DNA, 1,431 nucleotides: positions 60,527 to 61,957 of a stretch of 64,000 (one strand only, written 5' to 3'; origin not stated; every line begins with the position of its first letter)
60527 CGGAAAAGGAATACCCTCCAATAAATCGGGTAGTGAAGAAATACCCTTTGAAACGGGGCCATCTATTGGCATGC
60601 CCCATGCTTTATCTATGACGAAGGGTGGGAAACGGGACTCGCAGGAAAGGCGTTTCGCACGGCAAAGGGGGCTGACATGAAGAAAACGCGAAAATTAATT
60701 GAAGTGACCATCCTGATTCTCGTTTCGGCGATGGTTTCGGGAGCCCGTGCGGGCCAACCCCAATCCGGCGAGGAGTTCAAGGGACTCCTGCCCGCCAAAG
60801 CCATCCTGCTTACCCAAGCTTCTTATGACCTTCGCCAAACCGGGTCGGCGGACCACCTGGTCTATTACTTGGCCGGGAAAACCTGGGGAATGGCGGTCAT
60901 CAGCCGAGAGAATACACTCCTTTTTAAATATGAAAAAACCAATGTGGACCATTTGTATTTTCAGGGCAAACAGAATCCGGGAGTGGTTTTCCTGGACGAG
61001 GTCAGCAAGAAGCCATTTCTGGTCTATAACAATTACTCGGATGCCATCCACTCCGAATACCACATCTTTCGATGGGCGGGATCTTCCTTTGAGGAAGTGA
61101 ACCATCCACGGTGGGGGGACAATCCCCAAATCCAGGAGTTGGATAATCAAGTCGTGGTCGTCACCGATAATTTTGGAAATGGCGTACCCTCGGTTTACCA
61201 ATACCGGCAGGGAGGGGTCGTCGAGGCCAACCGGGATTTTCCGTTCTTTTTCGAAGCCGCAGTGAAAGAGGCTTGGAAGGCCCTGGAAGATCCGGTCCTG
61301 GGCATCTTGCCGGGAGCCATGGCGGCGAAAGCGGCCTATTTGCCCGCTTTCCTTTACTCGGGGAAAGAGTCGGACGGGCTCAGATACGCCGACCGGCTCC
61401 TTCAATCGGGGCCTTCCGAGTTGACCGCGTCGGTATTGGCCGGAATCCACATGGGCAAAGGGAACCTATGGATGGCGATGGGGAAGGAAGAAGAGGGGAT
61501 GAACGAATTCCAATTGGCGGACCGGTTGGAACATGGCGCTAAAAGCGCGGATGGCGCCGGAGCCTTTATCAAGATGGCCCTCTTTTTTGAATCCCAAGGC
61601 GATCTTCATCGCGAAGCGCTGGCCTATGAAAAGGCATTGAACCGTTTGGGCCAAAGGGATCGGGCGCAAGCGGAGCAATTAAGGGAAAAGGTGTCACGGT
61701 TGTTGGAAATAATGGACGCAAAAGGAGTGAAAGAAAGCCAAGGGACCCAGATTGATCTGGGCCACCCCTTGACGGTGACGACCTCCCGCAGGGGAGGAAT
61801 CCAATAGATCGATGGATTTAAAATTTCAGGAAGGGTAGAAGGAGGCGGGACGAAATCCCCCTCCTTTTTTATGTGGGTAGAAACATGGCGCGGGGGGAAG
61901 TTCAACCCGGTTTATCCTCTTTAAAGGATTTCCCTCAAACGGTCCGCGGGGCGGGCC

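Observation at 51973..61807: Signalling hub: two kinases, a lone receiver, a 1516-aa multi-PAS hybrid kinase, an NtrC-family activator and a sigma-54-like promoter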

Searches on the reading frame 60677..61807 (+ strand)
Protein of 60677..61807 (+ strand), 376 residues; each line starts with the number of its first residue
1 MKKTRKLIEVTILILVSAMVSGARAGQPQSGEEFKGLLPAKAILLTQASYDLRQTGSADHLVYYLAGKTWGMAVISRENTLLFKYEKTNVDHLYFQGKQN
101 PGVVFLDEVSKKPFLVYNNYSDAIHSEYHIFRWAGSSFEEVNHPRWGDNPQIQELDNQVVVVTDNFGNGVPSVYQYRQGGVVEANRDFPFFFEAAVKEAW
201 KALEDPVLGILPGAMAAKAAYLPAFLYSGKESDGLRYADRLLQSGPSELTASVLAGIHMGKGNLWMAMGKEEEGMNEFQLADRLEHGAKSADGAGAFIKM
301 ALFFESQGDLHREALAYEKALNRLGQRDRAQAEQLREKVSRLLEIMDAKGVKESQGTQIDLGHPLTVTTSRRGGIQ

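Call 3: search_protein_families(library=pfam, proteins=[window:60677-61807:+], max_evalue=0.01)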
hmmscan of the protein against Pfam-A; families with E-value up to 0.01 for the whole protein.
window:60677-61807:+ (376 aa): 0 families

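Call 12: find_homologous_proteins(query=window:60677-61804:+)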
Query window:60677-61804:+ (376 aa): 6 proteins with E <= 0.001 among 8000 candidates.
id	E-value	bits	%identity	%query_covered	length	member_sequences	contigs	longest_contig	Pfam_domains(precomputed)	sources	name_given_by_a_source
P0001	4.6e-150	518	100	61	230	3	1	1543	-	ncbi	-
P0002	2.7e-148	512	61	100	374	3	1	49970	-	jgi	jgi:hypothetical protein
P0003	1.3e-143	497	59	100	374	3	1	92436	-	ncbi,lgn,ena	-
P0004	1.1e-125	438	52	99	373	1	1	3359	-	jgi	jgi:tetratricopeptide (TPR) repeat protein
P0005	6.7e-96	340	46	100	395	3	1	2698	-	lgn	-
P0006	3.8e-58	216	35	89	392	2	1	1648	-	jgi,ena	-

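Call 13: find_encoding_contigs(protein=P0002, flank=10000, max_places=3)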
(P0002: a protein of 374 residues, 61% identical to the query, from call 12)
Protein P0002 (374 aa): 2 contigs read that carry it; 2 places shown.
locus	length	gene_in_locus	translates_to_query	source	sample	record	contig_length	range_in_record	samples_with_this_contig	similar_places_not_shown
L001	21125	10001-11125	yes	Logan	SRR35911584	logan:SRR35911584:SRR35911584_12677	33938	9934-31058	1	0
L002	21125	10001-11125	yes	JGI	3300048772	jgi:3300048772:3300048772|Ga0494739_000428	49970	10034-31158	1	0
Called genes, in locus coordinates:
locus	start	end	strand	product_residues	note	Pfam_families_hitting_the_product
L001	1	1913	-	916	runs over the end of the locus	PF02629:CoA_binding, PF13380:CoA_binding_2, PF13607:Succ_CoA_lig, PF19045:Ligase_CoA_2, PF13549:ATP-grasp_5, PF13302:Acetyltransf_3, PF00583:Acetyltransf_1 (weak)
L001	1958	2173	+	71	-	-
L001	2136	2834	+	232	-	PF00027:cNMP_binding, PF02082:Rrf2 (faint), PF13545:HTH_Crp_2, PF00325:Crp (weak)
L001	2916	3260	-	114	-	-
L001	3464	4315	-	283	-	PF02678:Pirin, PF05726:Pirin_C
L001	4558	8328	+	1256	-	PF08447:PAS_3, PF00989:PAS, PF08448:PAS_4, PF13426:PAS_9, PF00989:PAS, PF08448:PAS_4, PF13426:PAS_9, PF00989:PAS, +22 more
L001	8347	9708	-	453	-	PF00072:Response_reg, PF00158:Sigma54_activat, PF14532:Sigma54_activ_2, PF07728:AAA_5 (weak), PF25601:AAA_lid_14, PF02954:HTH_8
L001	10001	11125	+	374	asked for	-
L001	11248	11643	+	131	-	PF00072:Response_reg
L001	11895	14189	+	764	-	PF00072:Response_reg, PF00989:PAS, PF08448:PAS_4, PF00512:HisKA, PF02518:HATPase_c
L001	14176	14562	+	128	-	PF00072:Response_reg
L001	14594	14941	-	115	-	PF00462:Glutaredoxin (weak), PF03960:ArsC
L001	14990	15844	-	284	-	PF02673:BacA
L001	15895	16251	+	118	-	-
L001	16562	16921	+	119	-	-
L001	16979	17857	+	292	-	-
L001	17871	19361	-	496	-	PF03687:UPF0164 (faint), PF00041:fn3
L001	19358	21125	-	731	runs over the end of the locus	PF09286:Pro-kuma_activ, PF13860:FlgD_ig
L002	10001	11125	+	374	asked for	-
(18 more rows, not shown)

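Call 14: find_encoding_contigs(protein=P0003, flank=10000, max_places=3)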
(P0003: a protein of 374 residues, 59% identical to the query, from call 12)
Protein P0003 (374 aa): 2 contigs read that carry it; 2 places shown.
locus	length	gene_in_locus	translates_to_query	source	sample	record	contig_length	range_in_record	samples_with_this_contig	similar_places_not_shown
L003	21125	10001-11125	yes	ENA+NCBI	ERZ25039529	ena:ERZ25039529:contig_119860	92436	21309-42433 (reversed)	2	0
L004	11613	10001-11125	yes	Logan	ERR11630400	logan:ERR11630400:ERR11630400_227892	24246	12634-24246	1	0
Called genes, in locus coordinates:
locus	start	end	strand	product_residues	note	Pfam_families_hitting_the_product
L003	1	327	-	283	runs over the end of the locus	PF02678:Pirin, PF05726:Pirin_C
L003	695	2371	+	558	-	PF13493:DUF4118 (weak), PF08448:PAS_4 (weak), PF00512:HisKA, PF02518:HATPase_c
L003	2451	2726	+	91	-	PF00072:Response_reg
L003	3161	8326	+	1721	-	PF08447:PAS_3, PF00989:PAS, PF08448:PAS_4, PF13426:PAS_9, PF00989:PAS, PF08448:PAS_4, PF13426:PAS_9, PF00989:PAS, +44 more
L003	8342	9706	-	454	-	PF00072:Response_reg, PF00158:Sigma54_activat, PF14532:Sigma54_activ_2, PF07724:AAA_2 (weak), PF07728:AAA_5 (weak), PF25601:AAA_lid_14, PF02954:HTH_8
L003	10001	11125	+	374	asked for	-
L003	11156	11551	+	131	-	PF00072:Response_reg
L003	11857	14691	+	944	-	PF00072:Response_reg, PF00989:PAS, PF08448:PAS_4 (weak), PF00512:HisKA, PF02518:HATPase_c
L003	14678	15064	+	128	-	PF00072:Response_reg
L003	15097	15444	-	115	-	PF00462:Glutaredoxin (weak), PF03960:ArsC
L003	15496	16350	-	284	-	PF02673:BacA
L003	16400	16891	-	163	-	-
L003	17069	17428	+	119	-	-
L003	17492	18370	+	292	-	-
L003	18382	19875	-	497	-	PF03687:UPF0164 (faint), PF00041:fn3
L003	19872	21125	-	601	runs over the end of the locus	PF00082:Peptidase_S8, PF13860:FlgD_ig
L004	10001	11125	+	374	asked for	-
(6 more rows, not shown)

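Call 15: find_encoding_contigs(protein=P0004, flank=10000, max_places=3)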
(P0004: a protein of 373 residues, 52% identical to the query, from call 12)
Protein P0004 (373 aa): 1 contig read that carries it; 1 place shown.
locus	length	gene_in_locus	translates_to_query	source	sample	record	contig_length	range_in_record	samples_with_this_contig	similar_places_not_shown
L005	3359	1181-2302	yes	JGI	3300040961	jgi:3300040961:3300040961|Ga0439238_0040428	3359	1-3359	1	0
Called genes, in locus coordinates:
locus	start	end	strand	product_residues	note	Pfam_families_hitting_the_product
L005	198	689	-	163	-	-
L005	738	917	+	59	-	-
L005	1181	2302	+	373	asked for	-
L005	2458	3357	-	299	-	?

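Call 16: find_encoding_contigs(protein=P0005, flank=10000, max_places=3)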
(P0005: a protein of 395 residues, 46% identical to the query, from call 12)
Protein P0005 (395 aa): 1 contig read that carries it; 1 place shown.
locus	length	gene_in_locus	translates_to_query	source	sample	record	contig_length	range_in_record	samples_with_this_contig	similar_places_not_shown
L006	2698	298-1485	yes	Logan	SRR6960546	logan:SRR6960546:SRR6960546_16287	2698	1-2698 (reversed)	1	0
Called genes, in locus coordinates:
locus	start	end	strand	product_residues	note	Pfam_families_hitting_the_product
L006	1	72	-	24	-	?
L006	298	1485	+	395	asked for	-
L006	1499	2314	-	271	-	PF05368:NmrA (weak)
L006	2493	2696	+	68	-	?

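Call 17: find_encoding_contigs(protein=P0006, flank=10000, max_places=3)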
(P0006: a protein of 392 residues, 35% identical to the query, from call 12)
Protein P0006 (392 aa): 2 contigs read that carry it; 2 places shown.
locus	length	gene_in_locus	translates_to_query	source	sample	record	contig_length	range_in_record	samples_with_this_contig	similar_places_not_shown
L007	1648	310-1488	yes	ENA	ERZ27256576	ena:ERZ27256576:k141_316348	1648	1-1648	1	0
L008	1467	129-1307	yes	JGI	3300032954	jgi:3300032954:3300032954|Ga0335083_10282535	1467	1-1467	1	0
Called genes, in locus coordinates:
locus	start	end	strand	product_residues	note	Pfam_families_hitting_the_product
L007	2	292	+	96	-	?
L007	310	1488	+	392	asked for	-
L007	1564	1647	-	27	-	?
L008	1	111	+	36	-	?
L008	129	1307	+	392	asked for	-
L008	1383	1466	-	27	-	?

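Call 18: find_encoding_contigs(protein=P0001, flank=10000, max_places=3)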
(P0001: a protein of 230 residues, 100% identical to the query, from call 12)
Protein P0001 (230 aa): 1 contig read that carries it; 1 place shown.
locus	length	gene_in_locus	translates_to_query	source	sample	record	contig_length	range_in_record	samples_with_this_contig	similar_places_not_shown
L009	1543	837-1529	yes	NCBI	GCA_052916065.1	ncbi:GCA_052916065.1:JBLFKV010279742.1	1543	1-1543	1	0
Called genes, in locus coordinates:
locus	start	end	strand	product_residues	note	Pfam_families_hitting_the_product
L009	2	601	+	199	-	?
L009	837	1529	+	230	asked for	-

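Call 26: find_related_loci(query=A3, collection=genome_contigs, flank=10000)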
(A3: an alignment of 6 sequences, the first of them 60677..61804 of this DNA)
Query A3 (376 aa) in genome_contigs; peptide patterns used: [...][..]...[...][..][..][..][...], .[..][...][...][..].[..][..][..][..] (x = any residue, [..] = any of these).
88 stretches matched a pattern; 3 encode a relative of the query (tblastn E <= 1e-3); 3 distinct loci.
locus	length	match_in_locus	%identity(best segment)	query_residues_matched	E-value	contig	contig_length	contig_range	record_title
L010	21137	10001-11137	34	3-369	4e-65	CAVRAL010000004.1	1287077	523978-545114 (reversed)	MAG: candidate division FCPU426 bacterium isolate MFD04540.bin.1.40 genome assembly, contig: contig_4975, whole genome s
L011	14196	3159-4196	34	6-339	7e-64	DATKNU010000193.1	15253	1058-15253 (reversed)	MAG TPA_asm: bacterium isolate SMAG_U14745 k141_4904810, whole genome shotgun sequence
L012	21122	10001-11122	59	1-376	1e-152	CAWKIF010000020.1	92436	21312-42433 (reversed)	MAG: candidate division FCPU426 bacterium isolate MFD04780.bin.2.20 genome assembly, contig: contig_119860, whole genome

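Call 31: search_protein_families(library=pfam, proteins=[L010:7869-9212:-, L010:9508-9987:+, L010:7225-7722:-, L010:4121-6358:+, L010:682-3663:+, L010:11201-11713:-, L010:11710-12057:-, L010:6291-7223:+, L010:3685-4167:+], max_evalue=0.001)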
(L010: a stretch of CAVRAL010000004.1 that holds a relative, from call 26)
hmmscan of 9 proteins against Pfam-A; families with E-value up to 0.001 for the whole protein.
L010:7869-9212:- (447 aa): 11 families
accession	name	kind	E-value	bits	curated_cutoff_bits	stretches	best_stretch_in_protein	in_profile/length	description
PF00158.32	Sigma54_activat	-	1.8e-67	226.6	20.2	1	144-307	4-166/168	Sigma-54 interaction domain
PF00072.30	Response_reg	-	2.5e-27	95.7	30.2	1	3-111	1-109/111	Response regulator receiver domain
PF25601.1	AAA_lid_14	-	2e-26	92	27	1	314-395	1-82/87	AAA+ ATPase lid domain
PF14532.12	Sigma54_activ_2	-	3.4e-23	82.9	25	1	146-313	5-138/138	Sigma-54 interaction domain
PF02954.25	HTH_8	-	3.8e-14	52.6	22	1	406-444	4-42/42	Bacterial regulatory protein, Fis family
PF07728.20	AAA_5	-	8.5e-07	29.5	22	1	167-285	3-124/139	AAA domain (dynein-related subfamily)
PF07724.20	AAA_2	-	2.5e-05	24.8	27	1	162-272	2-112/166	AAA domain (Cdc48 subfamily)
PF00004.35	AAA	-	3.1e-05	24.9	21.2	1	167-296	2-124/131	ATPase family associated with various cellular activities (AAA)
PF01078.27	Mg_chelatase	-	0.00015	21.6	20.3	0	224-281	96-155/207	Magnesium chelatase, subunit ChlI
PF18024.7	HTH_50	-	0.00019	21.5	27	1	408-446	12-49/50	Helix-turn-helix domain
PF13556.12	HTH_30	-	0.00034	20.8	27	0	415-443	7-35/59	PucR C-terminal helix-turn-helix domain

L010:9508-9987:+ (159 aa): 0 families

L010:7225-7722:- (165 aa): 0 families

L010:4121-6358:+ (745 aa): 10 families
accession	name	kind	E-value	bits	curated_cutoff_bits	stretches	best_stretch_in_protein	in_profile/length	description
PF00989.32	PAS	-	6.2e-58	194.2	22.6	4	529-638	2-112/113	PAS fold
PF08448.16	PAS_4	-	5.8e-54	181.5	23.1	4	534-643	1-109/110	PAS fold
PF13426.13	PAS_9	-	2e-46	156.9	27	4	544-641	7-103/103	PAS domain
PF08447.18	PAS_3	-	5.3e-41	139.2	25.6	2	175-241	3-70/89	PAS fold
PF13188.13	PAS_8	-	2.5e-26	91.1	21.8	1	405-454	1-50/65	PAS domain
PF12860.13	PAS_7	-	8e-11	42.5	27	0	412-453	2-44/115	PAS fold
PF13596.12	PAS_10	-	2.6e-10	41.3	22.1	0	282-385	3-100/106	PAS domain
PF00072.30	Response_reg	-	3.7e-10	40.4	30.2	1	20-133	1-110/111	Response regulator receiver domain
PF00512.31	HisKA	-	1.1e-08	35.5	26.9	1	666-727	3-63/66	His Kinase A (phospho-acceptor) domain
PF14598.12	PAS_11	-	8.7e-06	26.1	25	0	183-238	24-78/109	PAS domain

L010:682-3663:+ (993 aa): 12 families
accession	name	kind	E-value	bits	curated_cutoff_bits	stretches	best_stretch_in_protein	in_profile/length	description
PF13426.13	PAS_9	-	1.5e-47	160.6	27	4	377-479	3-103/103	PAS domain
PF08448.16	PAS_4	-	2.5e-47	160.1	23.1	4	631-742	1-109/110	PAS fold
PF00989.32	PAS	-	1.5e-44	151.1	22.6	4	378-477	14-113/113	PAS fold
PF02518.31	HATPase_c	-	3.8e-26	92.2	26.4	1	870-982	2-110/111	Histidine kinase-, DNA gyrase B-, and HSP90-like ATPase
PF13188.13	PAS_8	-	1.6e-25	88.5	21.8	3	625-683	1-55/65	PAS domain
PF17152.10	CHASE8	-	9.2e-14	52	27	1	48-140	10-101/102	Periplasmic sensor domain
PF08447.18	PAS_3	-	1.2e-11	45.2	25.6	1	388-473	2-88/89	PAS fold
PF00512.31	HisKA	-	2.1e-11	44.1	26.9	1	762-827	3-65/66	His Kinase A (phospho-acceptor) domain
PF12860.13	PAS_7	-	5.1e-09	36.7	27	0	498-618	1-115/115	PAS fold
PF00672.30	HAMP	-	1e-08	35.8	25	1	178-226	4-51/53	HAMP domain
PF13596.12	PAS_10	-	3.5e-06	28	22.1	0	377-478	11-106/106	PAS domain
PF24820.1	Diguanyl_cycl_sensor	-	0.00038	20.8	28.1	0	377-433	8-65/109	Diguanylate cyclase-like sensor domain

L010:11201-11713:- (170 aa): 0 families

L010:11710-12057:- (115 aa): 2 families
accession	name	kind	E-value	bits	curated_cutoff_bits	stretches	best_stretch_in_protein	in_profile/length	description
PF03960.21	ArsC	-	6.6e-20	71.7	24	1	6-113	1-78/79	ArsC family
PF00462.30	Glutaredoxin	-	3.3e-07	30.8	22.9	1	3-33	1-31/60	Glutaredoxin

L010:6291-7223:+ (310 aa): 2 families
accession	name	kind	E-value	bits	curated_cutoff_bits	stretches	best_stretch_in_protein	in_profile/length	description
PF02518.31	HATPase_c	-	2.1e-22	80.1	26.4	1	49-169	2-110/111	Histidine kinase-, DNA gyrase B-, and HSP90-like ATPase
PF00072.30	Response_reg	-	7.3e-20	71.6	30.2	1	192-304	1-111/111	Response regulator receiver domain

L010:3685-4167:+ (160 aa): 1 family
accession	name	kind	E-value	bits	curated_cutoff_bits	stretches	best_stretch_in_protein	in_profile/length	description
PF00072.30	Response_reg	-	5.9e-19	68.7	30.2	1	18-137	1-109/111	Response regulator receiver domain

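Call 34: predict_structure(alignment_id=A3)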
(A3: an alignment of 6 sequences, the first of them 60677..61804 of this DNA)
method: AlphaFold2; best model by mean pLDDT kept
length: 376 residues; sequences in the alignment: 6
mean_pLDDT: 71.1   pTM: 0.66
mean pLDDT of the five models: 71.1, 70.9, 67.4, 66.8, 61.8
residues with pLDDT >= 90: 49; 70-90: 189; 50-70: 75; < 50: 63
segments of 3 or more residues with pLDDT < 50: 1-3, 15-28, 91-100, 121-124, 350-376
pLDDT, mean of each block of 10 residues (from residue 1): 49 46 41 74 77 80 79 84 78 42 59 63 57 80 67 73 66 78 85 91 73 81 92 95 75 89 93 91 75 78 84 87 76 84 68 28 24 24
secondary structure, 60 per line:
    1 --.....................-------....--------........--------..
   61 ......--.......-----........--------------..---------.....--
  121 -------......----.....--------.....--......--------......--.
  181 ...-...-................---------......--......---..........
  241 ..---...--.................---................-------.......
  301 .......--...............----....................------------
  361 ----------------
elements in order: H3-23 H31-34 E43-50 E59-66 E69-75 E81-88 E114-118 E128-133 E138-142 E151-155 E158-163 E172-177 E180-183 H189-204 H214-219 H222-227 H231-242 H251-267 H271-286 H294-307 H310-324 H329-348

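Call 40: search_protein_families(library=pfam, proteins=[L001:4558-5007:+, L003:3161-3610:+], max_evalue=10)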
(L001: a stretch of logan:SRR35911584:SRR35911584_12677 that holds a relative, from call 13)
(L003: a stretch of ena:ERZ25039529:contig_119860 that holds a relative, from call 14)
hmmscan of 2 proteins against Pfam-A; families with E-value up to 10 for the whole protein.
L001:4558-5007:+ (150 aa): 5 families
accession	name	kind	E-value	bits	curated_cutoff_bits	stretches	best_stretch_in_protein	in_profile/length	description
PF08447.18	PAS_3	-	2.8e-09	37.5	25.6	1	37-103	2-69/89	PAS fold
PF00989.32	PAS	-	1.5e-06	28.7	22.6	1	16-68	3-55/113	PAS fold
PF13426.13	PAS_9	-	0.00014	22.5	27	1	25-127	2-102/103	PAS domain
PF08448.16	PAS_4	-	0.0033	18.1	23.1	1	20-104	1-83/110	PAS fold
PF13188.13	PAS_8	-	0.006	16.9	21.8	1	14-63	1-50/65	PAS domain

L003:3161-3610:+ (150 aa): 4 families
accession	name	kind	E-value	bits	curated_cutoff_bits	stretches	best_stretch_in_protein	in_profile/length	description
PF00989.32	PAS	-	0.0016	18.8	22.6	1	110-150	2-42/113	PAS fold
PF00072.30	Response_reg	-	0.015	15.9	30.2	1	47-77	65-97/111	Response regulator receiver domain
PF13188.13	PAS_8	-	0.11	12.8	21.8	1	109-147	1-39/65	PAS domain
PF13426.13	PAS_9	-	0.21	12.3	27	1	120-148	2-30/103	PAS domain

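Call 58: find_related_loci(query=A3, collection=metagenome_contigs, flank=10000)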
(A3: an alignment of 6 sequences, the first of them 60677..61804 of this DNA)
Query A3 (376 aa) in metagenome_contigs; peptide patterns used: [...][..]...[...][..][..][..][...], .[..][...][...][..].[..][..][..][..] (x = any residue, [..] = any of these).
92 stretches matched a pattern; 5 encode a relative of the query (tblastn E <= 1e-3); 5 distinct loci.
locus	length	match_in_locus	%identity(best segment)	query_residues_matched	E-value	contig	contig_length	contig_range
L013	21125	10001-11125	46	1-375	2e-103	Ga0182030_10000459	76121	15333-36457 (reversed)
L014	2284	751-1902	33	5-369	4e-65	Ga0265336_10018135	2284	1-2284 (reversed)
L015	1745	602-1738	33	3-369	2e-66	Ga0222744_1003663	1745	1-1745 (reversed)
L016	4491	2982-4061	34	3-354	5e-62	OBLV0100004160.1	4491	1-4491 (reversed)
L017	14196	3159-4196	34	6-339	5e-64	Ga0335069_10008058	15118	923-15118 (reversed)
